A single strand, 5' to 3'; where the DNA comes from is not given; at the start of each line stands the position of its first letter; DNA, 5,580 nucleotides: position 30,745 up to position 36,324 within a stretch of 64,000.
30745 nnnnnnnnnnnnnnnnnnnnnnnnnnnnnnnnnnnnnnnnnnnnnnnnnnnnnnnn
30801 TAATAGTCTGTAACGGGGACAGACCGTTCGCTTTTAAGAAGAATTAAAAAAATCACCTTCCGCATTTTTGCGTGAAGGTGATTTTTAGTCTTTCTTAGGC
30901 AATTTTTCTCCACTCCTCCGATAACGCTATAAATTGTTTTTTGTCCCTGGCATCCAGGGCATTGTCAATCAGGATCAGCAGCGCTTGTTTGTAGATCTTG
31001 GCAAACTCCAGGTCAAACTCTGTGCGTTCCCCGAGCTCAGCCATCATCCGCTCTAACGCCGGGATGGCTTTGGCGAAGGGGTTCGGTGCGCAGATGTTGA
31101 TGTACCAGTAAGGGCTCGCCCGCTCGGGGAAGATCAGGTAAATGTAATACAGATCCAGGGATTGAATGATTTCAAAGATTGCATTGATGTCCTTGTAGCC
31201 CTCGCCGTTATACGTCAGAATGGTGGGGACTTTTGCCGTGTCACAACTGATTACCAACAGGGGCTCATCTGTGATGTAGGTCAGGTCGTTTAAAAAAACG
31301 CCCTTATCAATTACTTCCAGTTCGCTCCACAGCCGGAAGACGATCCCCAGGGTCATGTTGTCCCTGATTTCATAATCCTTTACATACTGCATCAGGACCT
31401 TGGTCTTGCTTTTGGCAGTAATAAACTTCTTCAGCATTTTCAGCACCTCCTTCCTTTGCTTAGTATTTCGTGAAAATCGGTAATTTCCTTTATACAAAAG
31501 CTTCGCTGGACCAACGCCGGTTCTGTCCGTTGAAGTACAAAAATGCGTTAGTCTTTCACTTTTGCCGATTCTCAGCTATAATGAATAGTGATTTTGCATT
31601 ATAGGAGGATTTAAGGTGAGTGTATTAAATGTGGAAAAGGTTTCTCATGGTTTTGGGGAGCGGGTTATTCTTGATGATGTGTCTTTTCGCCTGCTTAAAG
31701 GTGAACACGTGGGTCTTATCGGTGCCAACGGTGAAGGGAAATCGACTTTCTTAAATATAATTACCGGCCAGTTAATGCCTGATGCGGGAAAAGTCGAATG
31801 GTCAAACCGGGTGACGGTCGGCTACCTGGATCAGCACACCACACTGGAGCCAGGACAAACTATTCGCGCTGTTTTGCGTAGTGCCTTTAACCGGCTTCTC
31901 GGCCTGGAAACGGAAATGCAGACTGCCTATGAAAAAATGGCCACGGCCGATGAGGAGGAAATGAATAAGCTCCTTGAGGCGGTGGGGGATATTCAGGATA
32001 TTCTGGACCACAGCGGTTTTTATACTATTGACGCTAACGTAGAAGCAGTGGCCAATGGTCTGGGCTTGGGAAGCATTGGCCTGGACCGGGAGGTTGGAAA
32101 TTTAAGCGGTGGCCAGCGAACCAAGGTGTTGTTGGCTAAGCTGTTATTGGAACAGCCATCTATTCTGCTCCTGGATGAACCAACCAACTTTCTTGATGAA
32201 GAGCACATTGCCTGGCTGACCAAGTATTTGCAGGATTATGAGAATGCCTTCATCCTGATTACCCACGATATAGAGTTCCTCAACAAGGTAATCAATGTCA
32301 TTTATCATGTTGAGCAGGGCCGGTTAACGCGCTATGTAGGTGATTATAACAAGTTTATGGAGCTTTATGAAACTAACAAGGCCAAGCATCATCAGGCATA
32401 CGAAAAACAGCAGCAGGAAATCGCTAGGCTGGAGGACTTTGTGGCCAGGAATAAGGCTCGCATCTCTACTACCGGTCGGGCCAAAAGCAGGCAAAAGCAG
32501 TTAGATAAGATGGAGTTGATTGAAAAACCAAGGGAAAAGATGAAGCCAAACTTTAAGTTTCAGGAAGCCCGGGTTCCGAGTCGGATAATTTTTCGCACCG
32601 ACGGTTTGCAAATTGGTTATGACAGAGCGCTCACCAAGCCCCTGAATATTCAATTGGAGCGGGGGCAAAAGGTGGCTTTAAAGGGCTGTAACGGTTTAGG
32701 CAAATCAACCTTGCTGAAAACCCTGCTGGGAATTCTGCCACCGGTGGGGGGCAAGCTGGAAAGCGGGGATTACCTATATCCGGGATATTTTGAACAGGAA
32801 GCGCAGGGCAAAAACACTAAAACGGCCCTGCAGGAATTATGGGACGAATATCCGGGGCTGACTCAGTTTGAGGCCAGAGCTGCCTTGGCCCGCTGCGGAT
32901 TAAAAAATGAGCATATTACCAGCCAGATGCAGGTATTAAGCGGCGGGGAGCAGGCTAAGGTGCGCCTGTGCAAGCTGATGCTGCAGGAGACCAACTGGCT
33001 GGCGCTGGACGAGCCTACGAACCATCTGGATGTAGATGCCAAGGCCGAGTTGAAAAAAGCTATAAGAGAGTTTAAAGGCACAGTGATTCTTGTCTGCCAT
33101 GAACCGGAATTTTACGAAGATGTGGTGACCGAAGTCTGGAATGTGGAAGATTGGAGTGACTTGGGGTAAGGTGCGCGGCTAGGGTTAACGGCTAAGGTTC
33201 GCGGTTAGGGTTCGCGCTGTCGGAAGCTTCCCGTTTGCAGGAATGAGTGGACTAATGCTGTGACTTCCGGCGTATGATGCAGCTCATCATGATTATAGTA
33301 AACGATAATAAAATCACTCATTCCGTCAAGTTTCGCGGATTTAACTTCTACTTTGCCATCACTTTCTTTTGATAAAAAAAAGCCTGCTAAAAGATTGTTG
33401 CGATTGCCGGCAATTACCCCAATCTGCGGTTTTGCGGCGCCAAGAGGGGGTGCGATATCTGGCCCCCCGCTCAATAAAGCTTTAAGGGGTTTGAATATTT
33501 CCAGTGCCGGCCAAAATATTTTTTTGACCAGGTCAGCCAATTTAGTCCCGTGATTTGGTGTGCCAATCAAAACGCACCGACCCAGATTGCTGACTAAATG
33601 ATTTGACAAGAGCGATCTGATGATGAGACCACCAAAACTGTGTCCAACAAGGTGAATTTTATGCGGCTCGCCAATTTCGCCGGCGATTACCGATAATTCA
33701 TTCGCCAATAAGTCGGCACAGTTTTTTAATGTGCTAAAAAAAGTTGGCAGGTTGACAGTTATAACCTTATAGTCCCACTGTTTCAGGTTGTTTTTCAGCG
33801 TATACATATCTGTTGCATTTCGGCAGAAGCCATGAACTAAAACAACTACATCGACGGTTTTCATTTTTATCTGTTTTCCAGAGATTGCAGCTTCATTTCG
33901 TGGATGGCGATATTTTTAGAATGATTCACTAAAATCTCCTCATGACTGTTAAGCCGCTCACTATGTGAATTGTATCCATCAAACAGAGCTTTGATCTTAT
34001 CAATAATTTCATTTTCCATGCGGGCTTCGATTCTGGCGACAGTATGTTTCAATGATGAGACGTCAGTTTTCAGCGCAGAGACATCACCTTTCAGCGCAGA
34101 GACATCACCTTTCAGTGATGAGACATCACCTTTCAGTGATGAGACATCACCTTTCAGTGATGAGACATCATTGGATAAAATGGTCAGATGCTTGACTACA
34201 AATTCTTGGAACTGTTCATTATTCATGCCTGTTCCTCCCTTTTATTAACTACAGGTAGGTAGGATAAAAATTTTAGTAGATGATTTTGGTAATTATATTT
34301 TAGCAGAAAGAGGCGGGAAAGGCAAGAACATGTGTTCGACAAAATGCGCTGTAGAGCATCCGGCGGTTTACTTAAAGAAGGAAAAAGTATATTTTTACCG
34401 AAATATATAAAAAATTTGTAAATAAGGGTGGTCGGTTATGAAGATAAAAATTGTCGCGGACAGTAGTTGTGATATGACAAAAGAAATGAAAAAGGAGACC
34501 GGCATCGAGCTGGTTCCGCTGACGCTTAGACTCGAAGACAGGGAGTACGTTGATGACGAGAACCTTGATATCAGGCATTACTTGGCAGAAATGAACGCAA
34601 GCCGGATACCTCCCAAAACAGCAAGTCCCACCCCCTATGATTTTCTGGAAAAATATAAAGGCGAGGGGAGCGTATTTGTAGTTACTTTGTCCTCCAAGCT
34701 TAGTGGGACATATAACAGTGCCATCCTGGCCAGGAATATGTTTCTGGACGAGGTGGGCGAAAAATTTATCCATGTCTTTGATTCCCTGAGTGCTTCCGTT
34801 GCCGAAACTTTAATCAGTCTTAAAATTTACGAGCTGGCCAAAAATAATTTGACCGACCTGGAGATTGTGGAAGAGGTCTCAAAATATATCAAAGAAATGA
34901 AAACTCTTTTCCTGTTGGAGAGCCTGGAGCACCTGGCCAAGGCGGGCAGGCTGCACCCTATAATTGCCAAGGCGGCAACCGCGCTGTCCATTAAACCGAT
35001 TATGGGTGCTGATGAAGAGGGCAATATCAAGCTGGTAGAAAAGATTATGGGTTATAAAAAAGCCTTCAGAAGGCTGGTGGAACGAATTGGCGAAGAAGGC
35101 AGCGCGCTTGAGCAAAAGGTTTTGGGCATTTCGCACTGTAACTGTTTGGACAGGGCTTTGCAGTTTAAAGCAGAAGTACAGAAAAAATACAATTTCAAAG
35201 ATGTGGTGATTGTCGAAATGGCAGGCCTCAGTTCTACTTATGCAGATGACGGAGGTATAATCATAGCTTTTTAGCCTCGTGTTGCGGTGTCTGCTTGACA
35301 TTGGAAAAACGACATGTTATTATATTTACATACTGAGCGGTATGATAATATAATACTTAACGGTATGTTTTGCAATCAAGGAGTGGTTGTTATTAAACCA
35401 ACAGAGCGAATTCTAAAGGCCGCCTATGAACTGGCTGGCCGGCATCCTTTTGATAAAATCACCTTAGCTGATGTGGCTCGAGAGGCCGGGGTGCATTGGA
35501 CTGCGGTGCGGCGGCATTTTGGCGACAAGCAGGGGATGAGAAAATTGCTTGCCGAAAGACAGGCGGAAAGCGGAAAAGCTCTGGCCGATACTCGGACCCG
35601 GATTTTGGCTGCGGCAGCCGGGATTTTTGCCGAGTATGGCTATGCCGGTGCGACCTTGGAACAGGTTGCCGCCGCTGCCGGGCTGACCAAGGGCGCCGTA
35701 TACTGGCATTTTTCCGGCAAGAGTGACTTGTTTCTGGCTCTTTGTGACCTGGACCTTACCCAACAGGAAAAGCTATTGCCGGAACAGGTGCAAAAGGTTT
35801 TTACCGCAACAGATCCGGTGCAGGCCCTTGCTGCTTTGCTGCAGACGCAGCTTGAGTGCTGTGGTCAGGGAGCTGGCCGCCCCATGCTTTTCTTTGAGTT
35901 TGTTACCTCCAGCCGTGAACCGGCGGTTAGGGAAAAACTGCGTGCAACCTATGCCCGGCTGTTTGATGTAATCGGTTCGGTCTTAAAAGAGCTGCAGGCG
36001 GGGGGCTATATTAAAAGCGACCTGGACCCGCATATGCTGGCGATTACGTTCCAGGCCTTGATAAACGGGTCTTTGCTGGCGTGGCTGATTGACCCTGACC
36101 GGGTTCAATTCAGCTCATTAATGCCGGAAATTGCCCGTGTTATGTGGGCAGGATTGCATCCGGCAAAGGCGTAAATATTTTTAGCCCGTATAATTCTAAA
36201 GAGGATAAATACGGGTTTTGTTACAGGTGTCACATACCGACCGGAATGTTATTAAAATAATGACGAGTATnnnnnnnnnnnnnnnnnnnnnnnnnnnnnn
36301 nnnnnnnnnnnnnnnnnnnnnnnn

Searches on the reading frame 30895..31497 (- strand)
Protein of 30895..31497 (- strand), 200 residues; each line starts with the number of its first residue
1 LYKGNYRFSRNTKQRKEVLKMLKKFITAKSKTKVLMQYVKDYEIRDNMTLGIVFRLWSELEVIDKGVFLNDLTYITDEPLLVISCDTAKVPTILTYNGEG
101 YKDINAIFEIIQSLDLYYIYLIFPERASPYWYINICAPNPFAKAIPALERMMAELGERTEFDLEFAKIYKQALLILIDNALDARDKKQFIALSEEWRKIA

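Call 5: search_protein_families(library=pfam, proteins=[window:30895-31497:-])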
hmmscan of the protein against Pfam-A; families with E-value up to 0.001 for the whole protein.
window:30895-31497:- (200 aa): 1 family
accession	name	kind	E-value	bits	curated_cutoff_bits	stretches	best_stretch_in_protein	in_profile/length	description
PF08858.15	IDEAL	-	8.9e-06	25.8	22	1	169-195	10-36/37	IDEAL domain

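Call 9: search_protein_families(library=ncbifam, proteins=[window:30895-31437:-], max_evalue=0.01)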
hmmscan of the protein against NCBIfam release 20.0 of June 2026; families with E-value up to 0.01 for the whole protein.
window:30895-31437:- (180 aa): 2 families
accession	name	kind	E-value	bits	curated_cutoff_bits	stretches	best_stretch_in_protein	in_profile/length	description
NF002965.0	PRK03636.1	equivalog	2e-10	40.6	182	1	4-179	3-178/181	ReoY family proteolytic degradation factor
NF002836.0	PRK03057.1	equivalog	4e-05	23.4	258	1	4-178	2-177/183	hypothetical protein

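Call 10: find_encoding_contigs(protein=window:30895-31437:-, flank=10000, max_places=10)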
Protein window:30895-31437:- (180 aa): 1 contig read that carries it; 1 place shown.
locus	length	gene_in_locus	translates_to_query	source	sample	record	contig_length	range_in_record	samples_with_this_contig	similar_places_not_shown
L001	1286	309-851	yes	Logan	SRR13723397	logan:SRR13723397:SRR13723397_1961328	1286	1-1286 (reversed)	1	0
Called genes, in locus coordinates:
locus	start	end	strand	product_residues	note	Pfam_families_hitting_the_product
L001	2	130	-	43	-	?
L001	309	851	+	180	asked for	-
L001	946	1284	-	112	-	?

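Call 11: find_related_loci(query=window:30895-31437:-, collection=genome_contigs, flank=10000)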
Query window:30895-31437:- (180 aa) in genome_contigs; peptide patterns used: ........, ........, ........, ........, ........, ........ (x = any residue, [..] = any of these).
120 stretches matched a pattern; 2 encode a relative of the query (tblastn E <= 1e-3); 2 distinct loci.
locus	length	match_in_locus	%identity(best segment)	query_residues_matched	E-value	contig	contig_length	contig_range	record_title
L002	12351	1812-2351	79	1-180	3e-99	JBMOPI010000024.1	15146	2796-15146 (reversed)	MAG: Bacillota bacterium isolate Betzabe_MAG124 MAG124_24, whole genome shotgun sequence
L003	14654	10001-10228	34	92-166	5e-6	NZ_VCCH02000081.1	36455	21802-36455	Mycobacterium sp. KBS0706 81, whole genome shotgun sequence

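Call 22: find_related_loci(query=window:30895-31437:-, collection=metagenome_contigs, flank=10000)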
Query window:30895-31437:- (180 aa) in metagenome_contigs; peptide patterns used: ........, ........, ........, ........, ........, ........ (x = any residue, [..] = any of these).
191 stretches matched a pattern; 1 encode a relative of the query (tblastn E <= 1e-3); 1 distinct loci.
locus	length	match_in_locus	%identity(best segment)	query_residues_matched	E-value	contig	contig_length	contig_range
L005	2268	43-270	34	92-166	4e-7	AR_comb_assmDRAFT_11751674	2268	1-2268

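Call 23: find_homologous_proteins(query=window:30895-31437:-, max_evalue=1e-20)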
Query window:30895-31437:- (180 aa): 7 proteins with E <= 1e-20 among 54 candidates.
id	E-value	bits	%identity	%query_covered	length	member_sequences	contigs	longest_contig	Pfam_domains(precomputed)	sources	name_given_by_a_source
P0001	1.4e-113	395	100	100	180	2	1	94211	-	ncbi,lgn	-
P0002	1.0e-91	323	78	100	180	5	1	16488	PF08858.16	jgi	jgi:uncharacterized protein YpiB (UPF0302 family)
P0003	9.6e-83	294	72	99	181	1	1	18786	-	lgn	-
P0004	9.3e-81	288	71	100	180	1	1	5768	-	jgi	-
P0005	2.1e-79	283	67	99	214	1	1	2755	-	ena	-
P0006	4.2e-74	266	67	100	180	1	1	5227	-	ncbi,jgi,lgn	-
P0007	2.3e-62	228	61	100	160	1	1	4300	-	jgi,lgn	-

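Call 24: find_encoding_contigs(protein=P0002, flank=10000, max_places=4)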
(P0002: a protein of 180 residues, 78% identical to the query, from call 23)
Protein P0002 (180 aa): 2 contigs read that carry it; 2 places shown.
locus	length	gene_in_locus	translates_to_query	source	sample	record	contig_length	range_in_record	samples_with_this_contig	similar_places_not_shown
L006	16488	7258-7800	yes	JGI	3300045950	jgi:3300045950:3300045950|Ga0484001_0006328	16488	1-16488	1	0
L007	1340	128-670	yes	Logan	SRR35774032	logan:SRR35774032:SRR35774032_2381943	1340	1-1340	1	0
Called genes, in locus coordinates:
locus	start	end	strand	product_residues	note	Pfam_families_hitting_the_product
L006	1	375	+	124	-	?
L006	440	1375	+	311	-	PF00762:Ferrochelatase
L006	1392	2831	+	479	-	PF01266:DAO (faint), PF01593:Amino_oxidase, PF13450:NAD_binding_8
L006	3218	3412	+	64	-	-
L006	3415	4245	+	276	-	PF01385:OrfB_IS605, PF07282:Cas12f1-like_TNB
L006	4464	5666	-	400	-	PF04519:Bactofilin (faint), PF26514:DUF8173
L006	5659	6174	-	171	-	-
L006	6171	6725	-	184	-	PF07638:Sigma70_ECF (faint), PF04542:Sigma70_r2, PF08281:Sigma70_r4_2, PF04545:Sigma70_r4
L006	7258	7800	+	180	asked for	PF08858:IDEAL (faint)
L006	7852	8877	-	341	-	PF23988:DUF7309, PF22007:DUF6930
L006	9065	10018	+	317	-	PF01555:N6_N4_Mtase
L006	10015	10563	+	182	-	PF09195:Endonuc-BglII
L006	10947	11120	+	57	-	-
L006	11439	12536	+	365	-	PF14072:DndB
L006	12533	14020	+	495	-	PF01507:PAPS_reduct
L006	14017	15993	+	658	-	PF02463:SMC_N (weak), PF13476:AAA_23, PF13514:AAA_27 (weak), PF13555:AAA_29 (weak)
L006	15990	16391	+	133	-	PF08870:DndE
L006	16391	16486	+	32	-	?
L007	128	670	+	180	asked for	PF08858:IDEAL (faint)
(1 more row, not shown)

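Call 25: find_encoding_contigs(protein=P0003, flank=10000, max_places=4)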
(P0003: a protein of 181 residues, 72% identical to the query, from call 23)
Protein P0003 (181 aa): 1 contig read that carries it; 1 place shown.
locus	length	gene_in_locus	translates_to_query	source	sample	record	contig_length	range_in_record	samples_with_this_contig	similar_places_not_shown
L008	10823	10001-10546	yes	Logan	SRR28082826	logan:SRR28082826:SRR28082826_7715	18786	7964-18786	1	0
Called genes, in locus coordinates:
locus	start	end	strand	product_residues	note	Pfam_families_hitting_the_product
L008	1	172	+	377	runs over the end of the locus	PF13490:zf-HC2, PF14285:DUF4367 (weak)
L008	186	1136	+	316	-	PF00005:ABC_tran, PF13304:AAA_21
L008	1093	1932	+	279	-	PF12679:ABC2_membrane_2, PF12698:ABC2_membrane_3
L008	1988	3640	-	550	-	PF22359:Big-like (faint), PF02368:Big_2, PF06832:BiPBP_C (faint), PF21764:Invasin_D4 (faint), PF02368:Big_2, PF26918:Ig_Eae (weak), PF02368:Big_2, PF26918:Ig_Eae (weak), +2 more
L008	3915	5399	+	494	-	PF00324:AA_permease, PF13520:AA_permease_2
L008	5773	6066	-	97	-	PF09350:DJC28_CD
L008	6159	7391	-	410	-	PF04519:Bactofilin (faint), PF26514:DUF8173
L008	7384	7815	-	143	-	-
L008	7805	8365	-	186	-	PF04542:Sigma70_r2, PF08281:Sigma70_r4_2, PF04545:Sigma70_r4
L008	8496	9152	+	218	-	PF00027:cNMP_binding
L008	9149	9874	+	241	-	PF00106:adh_short, PF13561:adh_short_C2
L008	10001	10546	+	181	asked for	-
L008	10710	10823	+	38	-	?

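Call 26: find_encoding_contigs(protein=P0004, flank=10000, max_places=4)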
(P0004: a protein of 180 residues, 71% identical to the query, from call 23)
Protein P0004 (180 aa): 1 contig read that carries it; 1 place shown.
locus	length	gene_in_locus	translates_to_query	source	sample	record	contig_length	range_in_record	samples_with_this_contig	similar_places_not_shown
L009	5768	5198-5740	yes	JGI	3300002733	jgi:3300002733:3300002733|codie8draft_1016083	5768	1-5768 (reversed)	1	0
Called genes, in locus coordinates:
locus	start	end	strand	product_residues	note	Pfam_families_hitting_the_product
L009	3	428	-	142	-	?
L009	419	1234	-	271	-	PF00175:NAD_binding_1 (weak), PF10418:DHODB_Fe-S_bind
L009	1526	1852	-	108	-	PF01471:PG_binding_1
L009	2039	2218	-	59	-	PF01476:LysM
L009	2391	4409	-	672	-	-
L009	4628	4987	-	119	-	PF12840:HTH_20, PF01022:HTH_5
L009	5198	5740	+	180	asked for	-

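Call 27: find_encoding_contigs(protein=P0006, flank=10000, max_places=4)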
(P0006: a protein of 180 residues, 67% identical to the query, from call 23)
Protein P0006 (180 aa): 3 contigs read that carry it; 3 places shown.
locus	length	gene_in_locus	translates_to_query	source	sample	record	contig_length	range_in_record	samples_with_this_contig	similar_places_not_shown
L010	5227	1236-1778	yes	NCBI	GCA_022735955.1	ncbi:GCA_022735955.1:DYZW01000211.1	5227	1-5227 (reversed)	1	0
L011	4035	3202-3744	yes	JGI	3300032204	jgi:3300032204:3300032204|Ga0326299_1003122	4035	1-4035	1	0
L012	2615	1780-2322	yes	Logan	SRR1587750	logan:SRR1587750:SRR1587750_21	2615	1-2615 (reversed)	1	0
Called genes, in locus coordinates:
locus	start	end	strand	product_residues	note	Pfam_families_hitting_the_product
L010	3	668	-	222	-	?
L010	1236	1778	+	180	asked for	-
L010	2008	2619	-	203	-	-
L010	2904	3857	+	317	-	PF01555:N6_N4_Mtase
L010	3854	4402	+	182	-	PF09195:Endonuc-BglII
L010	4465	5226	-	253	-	?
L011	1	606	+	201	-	?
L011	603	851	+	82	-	-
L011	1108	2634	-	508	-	PF01266:DAO (faint), PF01593:Amino_oxidase, PF12831:FAD_oxidored (faint), PF13450:NAD_binding_8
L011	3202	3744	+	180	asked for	-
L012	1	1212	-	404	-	?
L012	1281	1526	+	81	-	-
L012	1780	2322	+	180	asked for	-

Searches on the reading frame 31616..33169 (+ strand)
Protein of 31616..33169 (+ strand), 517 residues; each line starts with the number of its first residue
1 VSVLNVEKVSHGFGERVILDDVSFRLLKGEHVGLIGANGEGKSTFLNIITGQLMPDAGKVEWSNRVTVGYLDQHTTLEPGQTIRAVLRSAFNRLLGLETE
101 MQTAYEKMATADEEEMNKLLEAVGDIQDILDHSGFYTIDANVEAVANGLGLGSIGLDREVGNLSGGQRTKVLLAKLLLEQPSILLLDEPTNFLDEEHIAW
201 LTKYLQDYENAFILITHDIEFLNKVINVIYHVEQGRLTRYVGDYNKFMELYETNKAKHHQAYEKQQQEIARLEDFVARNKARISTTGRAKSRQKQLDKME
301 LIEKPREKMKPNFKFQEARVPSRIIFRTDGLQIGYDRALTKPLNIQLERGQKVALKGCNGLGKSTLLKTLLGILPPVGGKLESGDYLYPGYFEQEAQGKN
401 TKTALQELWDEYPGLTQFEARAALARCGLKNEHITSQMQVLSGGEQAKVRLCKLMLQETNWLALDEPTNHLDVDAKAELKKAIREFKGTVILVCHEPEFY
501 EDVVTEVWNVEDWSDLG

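Call 5: search_protein_families(library=pfam, proteins=[window:31616-33169:+])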
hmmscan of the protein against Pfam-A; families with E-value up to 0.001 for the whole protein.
window:31616-33169:+ (517 aa): 10 families
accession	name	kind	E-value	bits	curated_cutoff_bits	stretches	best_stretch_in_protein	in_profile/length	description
PF00005.33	ABC_tran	-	4.7e-49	167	25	2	19-191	1-137/137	ABC transporter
PF12848.13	ABC_tran_Xtn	-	9.3e-25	87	25.9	1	231-315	2-85/85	ABC transporter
PF02463.25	SMC_N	-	3.3e-11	43.5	40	1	30-233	25-212/220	RecF/RecN/SMC N terminal domain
PF13304.12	AAA_21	-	9.8e-11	42.7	27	0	161-222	236-303/304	AAA domain, putative AbiEii toxin, Type IV TA system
PF13555.12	AAA_29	-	5.2e-06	26.5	27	0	29-57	23-50/61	P-loop containing region of AAA domain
PF03193.22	RsgA_GTPase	-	1.7e-05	25.1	30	0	26-60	103-137/174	RsgA GTPase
PF13401.12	AAA_22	-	6.3e-05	23.7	27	0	353-479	8-104/130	AAA domain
PF01926.29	MMR_HSR1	-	7.6e-05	23.2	21.9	0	31-54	1-23/113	50S ribosome-binding GTPase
PF03308.22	MeaB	-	0.00093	18.7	23.1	0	11-59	15-63/273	Methylmalonyl Co-A mutase-associated GTPase MeaB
PF25199.1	nSTAND_NTPase5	-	0.00098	19.4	34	0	30-66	42-79/145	Novel STAND NTPase 5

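Call 9: search_protein_families(library=ncbifam, proteins=[window:31616-33169:+], max_evalue=0.01)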
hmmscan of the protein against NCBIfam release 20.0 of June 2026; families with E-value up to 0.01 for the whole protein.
window:31616-33169:+ (517 aa): 195 families (the best 25 are shown)
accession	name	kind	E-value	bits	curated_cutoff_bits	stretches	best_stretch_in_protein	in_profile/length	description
NF000355.4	ribo_prot_ABC_F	equivalog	6.4e-121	404.6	380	2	4-295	3-250/499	ribosomal protection-like ABC-F family protein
NF008775.0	PRK11819.1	equivalog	1.7e-97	327.4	599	2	58-513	62-518/556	energy-dependent translational throttle protein EttA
TIGR03719.1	ABC_ABC_ChvD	subfamily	8.1e-97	325.1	806.75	2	58-512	60-515/552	energy-dependent translational throttle protein EttA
NF011646.0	PRK15064.1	equivalog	7e-96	321.7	762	1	5-511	3-509/530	ABC-F family ATPase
NF007921.0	PRK10636.1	equivalog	4.1e-90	302.8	917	2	85-512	75-502/638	ABC transporter ATP-binding protein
NF050005.1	ABC_ATPase_Uup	equivalog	1.9e-87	293.9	900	1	1-511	1-511/636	ATP-binding cassette ATPase Uup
NF000169.2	ABCF_Sal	exception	7.5e-86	288.9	725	2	118-512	87-503/542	Sal family ABC-F type ribosomal protection protein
NF000514.1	ABCF_OptrA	exception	2.6e-85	287.1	1450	2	87-503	110-525/655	ABC-F type ribosomal protection protein OptrA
NF000171.1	ABCF_producer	exception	2.7e-84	283.6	800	2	4-292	4-293/541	TlrC/CarA/OleB/SrmB family ABC-F type ribosomal protection protein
NF008358.0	PRK11147.1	equivalog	1.8e-82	277.6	936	2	103-511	99-511/635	ABC transporter ATP-binding protein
NF000170.2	ABCF_Vga_all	exception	1.2e-77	261.6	725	3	288-512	233-455/521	Vga family ABC-F type ribosomal protection protein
NF000168.2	ABCF_Msr_all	exception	1.8e-76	257.7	680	3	287-512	257-480/487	Msr family ABC-F type ribosomal protection protein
NF043038.1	ABCF_CplR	exception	1.5e-70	238.4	780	3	287-512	247-471/544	ABC-F type ribosomal protection protein CplR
NF000166.1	ABCF_CarA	exception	6.1e-65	219.4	1050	2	5-288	7-299/556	ABC-F type ribosomal protection protein Car(A)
NF000167.2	ABCF_Lsa_all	exception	1e-64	219.3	750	3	293-505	278-487/492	Lsa family ABC-F type ribosomal protection protein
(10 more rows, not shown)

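Call 21: find_encoding_contigs(protein=window:31616-33169:+, flank=10000, max_places=10)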
Protein window:31616-33169:+ (517 aa): 1 contig read that carries it; 1 place shown.
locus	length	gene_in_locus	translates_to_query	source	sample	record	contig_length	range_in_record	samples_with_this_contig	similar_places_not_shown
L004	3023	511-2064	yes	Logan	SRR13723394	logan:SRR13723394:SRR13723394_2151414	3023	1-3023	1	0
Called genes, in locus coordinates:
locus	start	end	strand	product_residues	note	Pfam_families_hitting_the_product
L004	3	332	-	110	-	?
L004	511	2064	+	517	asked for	PF03193:RsgA_GTPase (faint), PF00005:ABC_tran, PF02463:SMC_N (weak), PF13304:AAA_21 (faint), PF13555:AAA_29 (faint), PF12848:ABC_tran_Xtn, PF00005:ABC_tran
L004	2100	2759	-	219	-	PF00561:Abhydrolase_1, PF02089:Palm_thioest (weak), PF05057:DUF676, PF12697:Abhydrolase_6, PF24096:DUF7379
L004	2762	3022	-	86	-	?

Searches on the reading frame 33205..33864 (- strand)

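Call 5: search_protein_families(library=pfam, proteins=[window:33205-33864:-])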
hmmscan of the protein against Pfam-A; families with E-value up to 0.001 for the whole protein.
window:33205-33864:- (219 aa): 7 families
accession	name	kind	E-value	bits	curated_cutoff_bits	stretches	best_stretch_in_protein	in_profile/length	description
PF00561.26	Abhydrolase_1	-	3.7e-11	43.6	25.8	1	6-111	2-113/245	alpha/beta hydrolase fold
PF24096.1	DUF7379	-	2.1e-08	34.8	33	1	22-111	26-119/191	Domain of unknown function (DUF7379)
PF12697.13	Abhydrolase_6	-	3.6e-08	34.8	26.3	1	7-122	1-100/217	Alpha/beta hydrolase family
PF05057.20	DUF676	-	4.4e-08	33.3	20.3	1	4-87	5-97/217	Putative serine esterase (DUF676)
PF02089.21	Palm_thioest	-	5.5e-06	26.7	26.8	1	7-108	2-114/254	Palmitoyl protein thioesterase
PF12146.15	Hydrolase_4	-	0.00043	20.1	27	0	5-89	5-97/239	Serine aminopeptidase, S33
PF07819.20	PGAP1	-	0.00053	20.2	24.3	0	57-109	80-134/233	PGAP1-like alpha/beta domain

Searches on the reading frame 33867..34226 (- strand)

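Call 41: search_protein_families(library=pfam, proteins=[window:33867-34226:-], max_evalue=0.00001)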
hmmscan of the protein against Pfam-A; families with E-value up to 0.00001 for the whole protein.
window:33867-34226:- (119 aa): 2 families
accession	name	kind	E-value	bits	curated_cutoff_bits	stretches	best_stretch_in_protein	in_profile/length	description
PF04728.18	LPP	-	9.4e-11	42.3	29.1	1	28-73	2-47/53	Lipoprotein leucine-zipper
PF16378.10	DUF4988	-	3.5e-06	27.4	30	0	32-86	2-51/183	Domain of unknown function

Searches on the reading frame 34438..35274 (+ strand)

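Call 41: search_protein_families(library=pfam, proteins=[window:34438-35274:+], max_evalue=0.00001)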
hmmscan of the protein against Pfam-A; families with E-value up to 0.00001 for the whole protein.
window:34438-35274:+ (278 aa): 1 family
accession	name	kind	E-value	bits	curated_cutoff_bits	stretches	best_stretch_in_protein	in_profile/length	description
PF02645.21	DegV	-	6.6e-62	209.8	27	1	2-272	1-271/280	Uncharacterised protein, DegV family COG1307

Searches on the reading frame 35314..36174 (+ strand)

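Call 41: search_protein_families(library=pfam, proteins=[window:35314-36174:+], max_evalue=0.00001)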
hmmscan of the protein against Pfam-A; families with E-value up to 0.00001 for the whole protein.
window:35314-36174:+ (286 aa): 2 families
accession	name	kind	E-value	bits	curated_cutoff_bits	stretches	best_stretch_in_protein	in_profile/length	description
PF00440.29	TetR_N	-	1.3e-26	92.5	24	2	97-143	1-47/47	Bacterial regulatory proteins, tetR family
PF13977.11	TetR_C_6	-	2.8e-09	37.6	27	1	199-265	33-98/115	BetI-type transcriptional repressor, C-terminal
